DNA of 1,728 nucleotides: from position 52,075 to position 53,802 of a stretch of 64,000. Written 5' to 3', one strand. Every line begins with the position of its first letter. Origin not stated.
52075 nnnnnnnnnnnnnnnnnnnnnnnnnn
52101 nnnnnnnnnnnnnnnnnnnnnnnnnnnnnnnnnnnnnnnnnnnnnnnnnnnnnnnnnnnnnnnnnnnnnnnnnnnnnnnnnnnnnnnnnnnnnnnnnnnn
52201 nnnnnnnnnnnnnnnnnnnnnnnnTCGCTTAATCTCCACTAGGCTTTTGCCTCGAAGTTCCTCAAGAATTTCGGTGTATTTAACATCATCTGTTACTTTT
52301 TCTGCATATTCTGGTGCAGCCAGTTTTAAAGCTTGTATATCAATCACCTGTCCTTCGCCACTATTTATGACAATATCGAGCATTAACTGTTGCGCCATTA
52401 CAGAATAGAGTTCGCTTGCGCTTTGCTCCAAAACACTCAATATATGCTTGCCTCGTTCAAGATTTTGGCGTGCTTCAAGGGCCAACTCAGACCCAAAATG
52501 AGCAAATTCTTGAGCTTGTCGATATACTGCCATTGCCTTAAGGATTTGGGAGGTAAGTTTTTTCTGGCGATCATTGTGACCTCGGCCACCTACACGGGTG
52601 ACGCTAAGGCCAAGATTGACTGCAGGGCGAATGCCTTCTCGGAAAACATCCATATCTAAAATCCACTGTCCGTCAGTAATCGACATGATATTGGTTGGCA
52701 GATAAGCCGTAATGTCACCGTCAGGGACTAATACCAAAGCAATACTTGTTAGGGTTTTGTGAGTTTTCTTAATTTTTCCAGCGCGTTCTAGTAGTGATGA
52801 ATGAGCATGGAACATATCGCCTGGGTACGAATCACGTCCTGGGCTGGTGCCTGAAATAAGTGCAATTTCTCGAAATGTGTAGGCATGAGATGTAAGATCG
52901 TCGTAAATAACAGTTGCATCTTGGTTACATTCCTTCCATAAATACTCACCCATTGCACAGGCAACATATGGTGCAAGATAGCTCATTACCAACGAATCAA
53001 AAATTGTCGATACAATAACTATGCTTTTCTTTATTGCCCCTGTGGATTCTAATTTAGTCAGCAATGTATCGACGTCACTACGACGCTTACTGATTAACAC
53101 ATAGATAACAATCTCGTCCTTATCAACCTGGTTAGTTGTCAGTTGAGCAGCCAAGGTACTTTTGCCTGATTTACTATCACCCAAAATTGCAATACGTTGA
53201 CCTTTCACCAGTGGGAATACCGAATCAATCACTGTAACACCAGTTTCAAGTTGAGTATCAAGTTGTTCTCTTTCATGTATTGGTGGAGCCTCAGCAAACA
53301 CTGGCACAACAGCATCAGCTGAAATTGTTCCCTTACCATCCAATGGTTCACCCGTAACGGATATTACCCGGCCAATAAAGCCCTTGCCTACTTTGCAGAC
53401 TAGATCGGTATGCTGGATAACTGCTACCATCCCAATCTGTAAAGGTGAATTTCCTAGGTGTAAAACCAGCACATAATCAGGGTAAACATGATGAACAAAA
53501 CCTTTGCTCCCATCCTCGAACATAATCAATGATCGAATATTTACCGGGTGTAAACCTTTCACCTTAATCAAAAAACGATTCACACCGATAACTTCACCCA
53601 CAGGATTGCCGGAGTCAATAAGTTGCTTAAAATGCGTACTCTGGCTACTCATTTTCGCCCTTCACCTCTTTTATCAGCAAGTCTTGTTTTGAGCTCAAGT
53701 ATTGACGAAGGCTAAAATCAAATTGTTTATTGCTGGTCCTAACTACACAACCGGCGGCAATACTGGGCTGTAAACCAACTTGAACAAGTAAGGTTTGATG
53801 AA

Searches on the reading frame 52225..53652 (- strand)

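Call 8: search_protein_families(library=pfam, proteins=[window:52225-53652:-], max_evalue=0.01)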
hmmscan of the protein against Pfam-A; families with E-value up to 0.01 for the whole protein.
window:52225-53652:- (476 aa): 6 families
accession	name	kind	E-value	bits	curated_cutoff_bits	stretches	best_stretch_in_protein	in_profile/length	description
PF00006.31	ATP-synt_ab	-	1.7e-65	221.1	29.5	1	138-351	1-212/213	ATP synthase alpha/beta family, nucleotide-binding domain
PF00306.32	ATP-synt_ab_C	-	2.2e-10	41.4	27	1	364-469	6-108/126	ATP synthase alpha/beta chain, C terminal domain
PF06745.19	ATPase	-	0.00013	21.8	26.6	1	136-195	2-64/231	KaiC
PF00005.33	ABC_tran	-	0.0024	18.9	25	1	147-181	7-42/137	ABC transporter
PF20720.3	nSTAND3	-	0.0026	17.9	27.2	0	152-185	18-51/155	Novel STAND NTPase 3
PF08477.19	Roc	-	0.0098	16.6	27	0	153-181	1-29/119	Ras of Complex, Roc, domain of DAPkinase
